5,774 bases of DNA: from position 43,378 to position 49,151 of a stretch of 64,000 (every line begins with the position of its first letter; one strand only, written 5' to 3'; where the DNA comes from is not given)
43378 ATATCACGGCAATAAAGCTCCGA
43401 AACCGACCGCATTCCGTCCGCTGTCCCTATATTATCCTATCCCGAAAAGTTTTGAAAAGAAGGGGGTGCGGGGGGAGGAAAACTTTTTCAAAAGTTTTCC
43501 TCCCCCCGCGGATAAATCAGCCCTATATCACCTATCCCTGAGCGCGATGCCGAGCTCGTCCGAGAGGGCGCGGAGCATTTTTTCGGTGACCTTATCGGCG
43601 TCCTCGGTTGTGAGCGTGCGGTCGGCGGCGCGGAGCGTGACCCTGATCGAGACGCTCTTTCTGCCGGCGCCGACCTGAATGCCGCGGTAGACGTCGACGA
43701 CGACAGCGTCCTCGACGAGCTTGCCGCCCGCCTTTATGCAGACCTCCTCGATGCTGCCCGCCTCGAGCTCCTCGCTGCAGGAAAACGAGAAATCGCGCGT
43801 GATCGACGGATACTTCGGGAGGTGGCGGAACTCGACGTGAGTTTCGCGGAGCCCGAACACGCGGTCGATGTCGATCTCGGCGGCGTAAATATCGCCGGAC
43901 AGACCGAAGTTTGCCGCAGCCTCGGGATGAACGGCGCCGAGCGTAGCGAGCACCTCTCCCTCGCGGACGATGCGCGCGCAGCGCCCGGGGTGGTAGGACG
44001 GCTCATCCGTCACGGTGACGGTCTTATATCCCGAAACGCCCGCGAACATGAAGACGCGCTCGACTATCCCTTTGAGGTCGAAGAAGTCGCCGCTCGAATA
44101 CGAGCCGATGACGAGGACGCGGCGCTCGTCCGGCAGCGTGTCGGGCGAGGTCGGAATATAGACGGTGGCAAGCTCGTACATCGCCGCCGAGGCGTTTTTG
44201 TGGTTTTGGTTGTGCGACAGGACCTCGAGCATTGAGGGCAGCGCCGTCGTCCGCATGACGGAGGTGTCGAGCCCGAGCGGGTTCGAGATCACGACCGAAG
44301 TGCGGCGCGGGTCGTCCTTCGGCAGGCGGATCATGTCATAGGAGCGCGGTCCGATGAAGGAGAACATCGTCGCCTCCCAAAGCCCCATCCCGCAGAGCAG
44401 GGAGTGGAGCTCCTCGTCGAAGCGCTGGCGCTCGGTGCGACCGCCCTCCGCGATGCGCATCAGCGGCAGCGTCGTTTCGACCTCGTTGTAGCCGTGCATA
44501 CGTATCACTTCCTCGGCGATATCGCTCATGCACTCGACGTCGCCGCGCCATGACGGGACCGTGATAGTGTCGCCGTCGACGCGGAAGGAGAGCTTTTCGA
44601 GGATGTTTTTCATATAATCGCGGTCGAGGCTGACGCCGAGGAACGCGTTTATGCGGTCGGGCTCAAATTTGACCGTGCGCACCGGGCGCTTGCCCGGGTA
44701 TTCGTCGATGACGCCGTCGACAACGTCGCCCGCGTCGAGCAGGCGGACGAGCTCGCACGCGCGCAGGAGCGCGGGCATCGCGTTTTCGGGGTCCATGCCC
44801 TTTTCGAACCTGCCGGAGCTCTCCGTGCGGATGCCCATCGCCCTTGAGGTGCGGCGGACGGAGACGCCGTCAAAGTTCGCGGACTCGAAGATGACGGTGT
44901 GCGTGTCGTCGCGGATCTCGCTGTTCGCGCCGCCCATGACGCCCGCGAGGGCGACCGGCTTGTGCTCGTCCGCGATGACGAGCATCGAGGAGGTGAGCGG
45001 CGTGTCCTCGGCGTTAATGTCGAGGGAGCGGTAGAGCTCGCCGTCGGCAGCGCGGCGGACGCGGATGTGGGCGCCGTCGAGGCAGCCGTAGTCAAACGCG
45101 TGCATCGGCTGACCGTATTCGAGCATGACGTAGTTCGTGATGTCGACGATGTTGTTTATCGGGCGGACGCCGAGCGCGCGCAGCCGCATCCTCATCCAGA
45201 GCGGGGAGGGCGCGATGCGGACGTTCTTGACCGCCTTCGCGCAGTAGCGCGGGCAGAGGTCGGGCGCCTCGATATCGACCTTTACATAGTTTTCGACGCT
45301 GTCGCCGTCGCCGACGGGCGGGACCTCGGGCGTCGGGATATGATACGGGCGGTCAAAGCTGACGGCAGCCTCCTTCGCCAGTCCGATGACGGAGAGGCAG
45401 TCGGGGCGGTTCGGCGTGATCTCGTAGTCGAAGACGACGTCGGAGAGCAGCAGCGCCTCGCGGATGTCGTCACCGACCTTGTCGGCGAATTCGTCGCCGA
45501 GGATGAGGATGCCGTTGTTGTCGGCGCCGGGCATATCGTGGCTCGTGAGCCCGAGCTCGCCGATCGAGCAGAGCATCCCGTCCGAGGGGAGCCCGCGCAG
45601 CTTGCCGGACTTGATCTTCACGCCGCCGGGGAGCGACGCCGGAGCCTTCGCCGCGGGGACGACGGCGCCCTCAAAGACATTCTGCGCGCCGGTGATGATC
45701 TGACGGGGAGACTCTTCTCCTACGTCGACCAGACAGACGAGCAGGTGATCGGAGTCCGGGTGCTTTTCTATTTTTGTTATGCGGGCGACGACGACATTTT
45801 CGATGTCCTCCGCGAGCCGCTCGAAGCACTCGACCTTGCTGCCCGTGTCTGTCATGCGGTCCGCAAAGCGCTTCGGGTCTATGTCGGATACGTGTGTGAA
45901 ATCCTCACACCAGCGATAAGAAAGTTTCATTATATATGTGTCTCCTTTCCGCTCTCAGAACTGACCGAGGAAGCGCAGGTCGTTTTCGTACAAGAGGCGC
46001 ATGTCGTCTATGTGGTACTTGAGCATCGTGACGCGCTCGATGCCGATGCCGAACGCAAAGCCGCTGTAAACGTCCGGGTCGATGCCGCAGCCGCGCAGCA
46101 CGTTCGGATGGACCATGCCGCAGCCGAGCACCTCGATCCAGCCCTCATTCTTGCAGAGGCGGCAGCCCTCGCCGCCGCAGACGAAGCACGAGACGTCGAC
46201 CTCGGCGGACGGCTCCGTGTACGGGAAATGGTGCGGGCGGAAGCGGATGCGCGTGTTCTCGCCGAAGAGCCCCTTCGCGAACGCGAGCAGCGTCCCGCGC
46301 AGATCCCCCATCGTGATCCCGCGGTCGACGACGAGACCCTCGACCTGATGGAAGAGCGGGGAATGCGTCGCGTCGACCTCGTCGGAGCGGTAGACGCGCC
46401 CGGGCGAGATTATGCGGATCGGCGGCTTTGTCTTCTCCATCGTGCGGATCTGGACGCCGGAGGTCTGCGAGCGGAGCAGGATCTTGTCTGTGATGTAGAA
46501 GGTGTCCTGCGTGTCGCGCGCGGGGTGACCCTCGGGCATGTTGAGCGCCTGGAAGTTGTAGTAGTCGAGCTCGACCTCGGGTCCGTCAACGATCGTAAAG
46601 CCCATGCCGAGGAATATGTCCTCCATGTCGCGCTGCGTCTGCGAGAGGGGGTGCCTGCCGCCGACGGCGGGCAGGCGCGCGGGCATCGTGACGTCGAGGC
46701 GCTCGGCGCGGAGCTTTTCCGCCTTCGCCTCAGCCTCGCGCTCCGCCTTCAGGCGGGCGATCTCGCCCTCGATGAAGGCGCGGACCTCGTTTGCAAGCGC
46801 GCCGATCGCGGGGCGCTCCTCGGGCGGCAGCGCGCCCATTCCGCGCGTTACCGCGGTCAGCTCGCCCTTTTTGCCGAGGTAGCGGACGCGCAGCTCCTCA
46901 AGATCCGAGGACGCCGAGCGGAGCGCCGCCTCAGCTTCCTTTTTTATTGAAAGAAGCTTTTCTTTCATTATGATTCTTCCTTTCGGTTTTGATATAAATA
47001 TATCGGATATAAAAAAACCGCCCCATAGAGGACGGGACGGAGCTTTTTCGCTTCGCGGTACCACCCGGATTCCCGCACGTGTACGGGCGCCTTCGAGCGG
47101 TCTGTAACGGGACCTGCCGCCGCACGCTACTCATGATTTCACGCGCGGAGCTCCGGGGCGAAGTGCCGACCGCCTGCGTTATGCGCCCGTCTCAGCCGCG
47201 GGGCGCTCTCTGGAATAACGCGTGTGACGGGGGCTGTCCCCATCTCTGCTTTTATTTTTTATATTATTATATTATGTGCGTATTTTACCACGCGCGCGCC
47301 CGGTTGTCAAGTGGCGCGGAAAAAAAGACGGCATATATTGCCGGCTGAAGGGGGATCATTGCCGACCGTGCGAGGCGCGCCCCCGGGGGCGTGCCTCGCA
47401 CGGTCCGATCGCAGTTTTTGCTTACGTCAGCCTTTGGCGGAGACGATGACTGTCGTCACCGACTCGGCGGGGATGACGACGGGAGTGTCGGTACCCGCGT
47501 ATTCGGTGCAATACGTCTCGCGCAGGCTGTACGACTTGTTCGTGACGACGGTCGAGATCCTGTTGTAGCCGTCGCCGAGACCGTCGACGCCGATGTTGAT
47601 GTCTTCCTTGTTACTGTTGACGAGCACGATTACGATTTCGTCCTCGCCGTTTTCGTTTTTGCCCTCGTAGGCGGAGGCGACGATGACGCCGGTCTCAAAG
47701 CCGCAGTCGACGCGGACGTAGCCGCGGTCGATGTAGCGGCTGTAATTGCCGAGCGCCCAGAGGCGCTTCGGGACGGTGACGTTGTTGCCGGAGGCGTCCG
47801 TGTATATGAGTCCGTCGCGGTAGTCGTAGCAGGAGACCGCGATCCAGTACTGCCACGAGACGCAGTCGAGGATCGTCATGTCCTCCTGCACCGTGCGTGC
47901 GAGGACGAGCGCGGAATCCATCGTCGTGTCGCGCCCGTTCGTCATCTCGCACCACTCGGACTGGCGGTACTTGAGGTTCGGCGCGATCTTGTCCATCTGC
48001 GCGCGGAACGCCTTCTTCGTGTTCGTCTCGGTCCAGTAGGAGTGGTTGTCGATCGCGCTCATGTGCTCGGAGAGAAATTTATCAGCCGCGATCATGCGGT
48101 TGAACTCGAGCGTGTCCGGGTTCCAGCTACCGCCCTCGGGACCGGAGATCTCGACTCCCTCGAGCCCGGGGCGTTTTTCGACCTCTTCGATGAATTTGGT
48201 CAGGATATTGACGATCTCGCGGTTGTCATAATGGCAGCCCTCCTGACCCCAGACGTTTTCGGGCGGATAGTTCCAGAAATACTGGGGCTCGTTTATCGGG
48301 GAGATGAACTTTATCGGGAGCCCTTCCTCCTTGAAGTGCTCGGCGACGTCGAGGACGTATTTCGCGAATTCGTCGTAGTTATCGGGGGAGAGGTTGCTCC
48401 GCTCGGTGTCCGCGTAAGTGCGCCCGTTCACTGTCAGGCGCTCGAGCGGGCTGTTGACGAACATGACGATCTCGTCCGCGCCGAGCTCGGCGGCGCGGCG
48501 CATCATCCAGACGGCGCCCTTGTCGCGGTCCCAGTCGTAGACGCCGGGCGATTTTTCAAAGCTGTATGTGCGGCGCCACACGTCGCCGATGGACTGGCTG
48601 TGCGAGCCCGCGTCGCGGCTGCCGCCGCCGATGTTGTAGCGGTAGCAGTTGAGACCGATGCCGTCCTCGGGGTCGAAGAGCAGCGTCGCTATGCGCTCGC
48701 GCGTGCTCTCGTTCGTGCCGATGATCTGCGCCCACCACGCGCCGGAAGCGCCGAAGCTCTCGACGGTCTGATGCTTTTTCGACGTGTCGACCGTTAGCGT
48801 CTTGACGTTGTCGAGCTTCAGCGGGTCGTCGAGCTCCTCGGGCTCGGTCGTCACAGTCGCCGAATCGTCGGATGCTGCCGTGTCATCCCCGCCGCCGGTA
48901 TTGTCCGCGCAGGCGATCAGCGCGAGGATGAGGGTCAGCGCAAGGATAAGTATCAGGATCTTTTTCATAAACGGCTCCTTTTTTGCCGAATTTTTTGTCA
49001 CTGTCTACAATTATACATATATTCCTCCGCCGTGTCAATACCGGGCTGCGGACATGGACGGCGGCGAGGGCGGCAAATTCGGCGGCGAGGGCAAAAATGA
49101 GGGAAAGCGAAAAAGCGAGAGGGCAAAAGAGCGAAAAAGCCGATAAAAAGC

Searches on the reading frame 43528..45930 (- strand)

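Call 43: search_protein_families(library=pfam, proteins=[window:43528-45930:-], max_evalue=0.00001)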
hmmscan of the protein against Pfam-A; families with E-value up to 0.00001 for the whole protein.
window:43528-45930:- (800 aa): 5 families
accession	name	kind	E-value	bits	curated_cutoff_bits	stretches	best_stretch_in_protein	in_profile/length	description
PF03483.22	B3_4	-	2.9e-64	216.3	29.3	1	226-396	2-170/174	B3/4 domain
PF17759.6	tRNA_synthFbeta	-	2.1e-56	191.2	22.4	1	485-688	2-214/214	Phenylalanyl tRNA synthetase beta chain CLM domain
PF03147.19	FDX-ACB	-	7.3e-25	87.7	31.1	1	705-798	1-94/94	Ferredoxin-fold anticodon binding domain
PF01588.26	tRNA_bind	-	1.5e-18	67.1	27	1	46-127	1-78/96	Putative tRNA binding domain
PF03484.21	B5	-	2.9e-18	66.2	28.6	1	420-481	1-67/67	tRNA synthetase B5 domain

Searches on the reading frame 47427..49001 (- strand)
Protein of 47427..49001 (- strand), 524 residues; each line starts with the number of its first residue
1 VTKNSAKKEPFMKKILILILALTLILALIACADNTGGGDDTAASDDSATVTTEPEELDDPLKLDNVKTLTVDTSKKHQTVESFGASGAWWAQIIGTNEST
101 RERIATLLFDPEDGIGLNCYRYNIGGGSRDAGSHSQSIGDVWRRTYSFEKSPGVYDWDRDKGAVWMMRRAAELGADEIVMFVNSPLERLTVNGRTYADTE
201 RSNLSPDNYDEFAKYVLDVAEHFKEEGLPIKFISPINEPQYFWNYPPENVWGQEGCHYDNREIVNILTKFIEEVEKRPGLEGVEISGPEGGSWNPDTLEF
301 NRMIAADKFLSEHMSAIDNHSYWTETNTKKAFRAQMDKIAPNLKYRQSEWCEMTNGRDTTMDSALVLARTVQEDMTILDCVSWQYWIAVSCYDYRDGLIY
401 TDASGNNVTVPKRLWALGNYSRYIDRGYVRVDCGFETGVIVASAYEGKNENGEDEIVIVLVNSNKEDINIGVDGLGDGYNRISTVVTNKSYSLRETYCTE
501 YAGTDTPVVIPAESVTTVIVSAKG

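Call 43: search_protein_families(library=pfam, proteins=[window:47427-49001:-], max_evalue=0.00001)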
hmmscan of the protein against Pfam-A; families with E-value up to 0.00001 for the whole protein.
window:47427-49001:- (524 aa): 1 family
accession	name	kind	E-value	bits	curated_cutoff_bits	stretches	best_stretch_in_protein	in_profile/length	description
PF14587.12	Glyco_hydr_30_2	-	5e-64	217.3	27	1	68-400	3-364/364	O-Glycosyl hydrolase family 30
